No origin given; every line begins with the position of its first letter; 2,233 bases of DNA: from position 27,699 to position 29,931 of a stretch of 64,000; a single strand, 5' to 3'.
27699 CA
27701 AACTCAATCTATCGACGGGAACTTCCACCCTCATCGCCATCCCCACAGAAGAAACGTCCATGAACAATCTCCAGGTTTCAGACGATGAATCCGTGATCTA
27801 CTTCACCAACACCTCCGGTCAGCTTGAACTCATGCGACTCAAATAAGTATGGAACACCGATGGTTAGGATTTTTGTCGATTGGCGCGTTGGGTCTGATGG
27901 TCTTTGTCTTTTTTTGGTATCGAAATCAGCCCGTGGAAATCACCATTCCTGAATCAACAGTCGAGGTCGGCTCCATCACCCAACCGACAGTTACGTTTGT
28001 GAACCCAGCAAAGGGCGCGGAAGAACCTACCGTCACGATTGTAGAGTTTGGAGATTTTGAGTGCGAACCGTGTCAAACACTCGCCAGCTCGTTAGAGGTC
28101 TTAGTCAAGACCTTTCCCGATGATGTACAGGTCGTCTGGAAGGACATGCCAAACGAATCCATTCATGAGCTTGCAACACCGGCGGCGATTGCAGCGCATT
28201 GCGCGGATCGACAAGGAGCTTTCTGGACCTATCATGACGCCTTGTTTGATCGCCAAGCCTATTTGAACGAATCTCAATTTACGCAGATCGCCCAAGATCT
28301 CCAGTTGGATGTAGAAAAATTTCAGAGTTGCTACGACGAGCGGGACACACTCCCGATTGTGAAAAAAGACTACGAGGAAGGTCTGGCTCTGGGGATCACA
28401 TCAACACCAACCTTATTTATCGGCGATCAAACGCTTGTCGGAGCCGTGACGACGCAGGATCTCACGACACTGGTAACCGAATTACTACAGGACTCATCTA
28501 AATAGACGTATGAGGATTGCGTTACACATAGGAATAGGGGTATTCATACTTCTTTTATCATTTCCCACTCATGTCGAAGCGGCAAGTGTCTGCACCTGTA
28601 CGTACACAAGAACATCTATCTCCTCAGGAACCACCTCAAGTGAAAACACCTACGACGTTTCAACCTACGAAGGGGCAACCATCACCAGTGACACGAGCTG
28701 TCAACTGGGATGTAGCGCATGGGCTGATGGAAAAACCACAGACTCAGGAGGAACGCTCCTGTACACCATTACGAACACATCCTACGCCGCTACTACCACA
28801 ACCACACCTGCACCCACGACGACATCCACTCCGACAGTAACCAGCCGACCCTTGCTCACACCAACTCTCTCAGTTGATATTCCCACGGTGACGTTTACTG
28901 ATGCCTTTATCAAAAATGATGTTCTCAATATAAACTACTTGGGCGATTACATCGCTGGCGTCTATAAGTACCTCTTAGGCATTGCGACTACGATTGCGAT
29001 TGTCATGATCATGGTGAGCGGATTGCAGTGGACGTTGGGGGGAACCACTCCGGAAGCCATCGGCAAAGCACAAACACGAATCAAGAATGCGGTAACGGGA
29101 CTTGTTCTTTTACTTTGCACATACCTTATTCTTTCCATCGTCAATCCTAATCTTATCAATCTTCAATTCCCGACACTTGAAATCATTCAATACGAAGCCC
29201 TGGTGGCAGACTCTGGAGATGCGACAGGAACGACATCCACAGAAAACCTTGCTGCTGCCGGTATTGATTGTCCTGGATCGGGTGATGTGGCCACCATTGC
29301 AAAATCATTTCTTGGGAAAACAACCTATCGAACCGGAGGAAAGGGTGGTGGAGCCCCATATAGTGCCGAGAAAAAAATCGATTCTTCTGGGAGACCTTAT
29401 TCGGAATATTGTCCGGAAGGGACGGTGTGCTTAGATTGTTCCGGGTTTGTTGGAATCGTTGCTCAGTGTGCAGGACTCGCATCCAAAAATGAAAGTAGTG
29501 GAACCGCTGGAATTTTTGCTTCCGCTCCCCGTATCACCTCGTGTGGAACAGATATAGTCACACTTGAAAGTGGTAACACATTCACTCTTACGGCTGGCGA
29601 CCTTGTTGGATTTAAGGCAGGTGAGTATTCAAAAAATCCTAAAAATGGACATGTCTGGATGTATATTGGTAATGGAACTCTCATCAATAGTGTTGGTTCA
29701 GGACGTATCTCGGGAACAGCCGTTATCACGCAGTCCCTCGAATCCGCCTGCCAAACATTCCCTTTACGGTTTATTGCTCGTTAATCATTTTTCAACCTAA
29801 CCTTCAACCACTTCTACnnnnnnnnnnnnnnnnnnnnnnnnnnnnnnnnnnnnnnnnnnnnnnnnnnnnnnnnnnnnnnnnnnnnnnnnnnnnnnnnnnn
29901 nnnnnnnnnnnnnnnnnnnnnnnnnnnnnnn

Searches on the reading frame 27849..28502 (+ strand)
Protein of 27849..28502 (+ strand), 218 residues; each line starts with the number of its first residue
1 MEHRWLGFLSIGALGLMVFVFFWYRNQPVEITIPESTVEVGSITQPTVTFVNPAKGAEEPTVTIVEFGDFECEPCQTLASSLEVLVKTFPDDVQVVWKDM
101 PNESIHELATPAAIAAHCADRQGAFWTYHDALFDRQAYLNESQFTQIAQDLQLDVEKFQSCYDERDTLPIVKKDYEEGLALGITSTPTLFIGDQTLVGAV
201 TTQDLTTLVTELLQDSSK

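Call 81: search_protein_families(library=pfam, proteins=[window:27849-28502:+], max_evalue=0.00001)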
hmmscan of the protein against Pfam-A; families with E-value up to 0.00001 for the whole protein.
window:27849-28502:+ (218 aa): 2 families
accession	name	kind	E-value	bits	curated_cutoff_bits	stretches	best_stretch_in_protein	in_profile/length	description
PF13462.12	Thioredoxin_4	-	8.3e-21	75.3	23.2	1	54-209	7-163/165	Thioredoxin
PF01323.26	DSBA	-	4e-15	56.5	25.6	1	63-205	1-186/191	DSBA-like thioredoxin domain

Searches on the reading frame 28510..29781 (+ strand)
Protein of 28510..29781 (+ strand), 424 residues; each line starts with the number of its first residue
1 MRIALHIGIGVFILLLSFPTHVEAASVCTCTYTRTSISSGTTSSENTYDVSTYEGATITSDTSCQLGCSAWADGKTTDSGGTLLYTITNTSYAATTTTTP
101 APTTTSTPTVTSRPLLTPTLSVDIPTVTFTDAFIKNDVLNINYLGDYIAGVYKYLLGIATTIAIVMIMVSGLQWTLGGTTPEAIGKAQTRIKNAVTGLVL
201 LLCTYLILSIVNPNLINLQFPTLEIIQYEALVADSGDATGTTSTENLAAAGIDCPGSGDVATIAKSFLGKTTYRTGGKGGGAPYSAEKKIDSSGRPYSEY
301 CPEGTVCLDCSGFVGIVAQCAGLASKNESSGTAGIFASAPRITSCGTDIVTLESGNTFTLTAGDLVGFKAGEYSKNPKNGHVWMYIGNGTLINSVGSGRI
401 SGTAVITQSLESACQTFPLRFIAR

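Call 82: search_protein_families(library=pfam, proteins=[window:28510-29781:+], max_evalue=0.0001)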
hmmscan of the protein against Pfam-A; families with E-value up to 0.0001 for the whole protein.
window:28510-29781:+ (424 aa): 2 families
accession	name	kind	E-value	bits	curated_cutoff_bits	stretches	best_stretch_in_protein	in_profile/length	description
PF18895.5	T4SS_pilin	-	5.3e-07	30.1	26.6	1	148-210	9-70/71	Type IV secretion system pilin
PF00877.26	NLPC_P60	-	2.9e-06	27.6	23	1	305-402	11-88/105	NlpC/P60 family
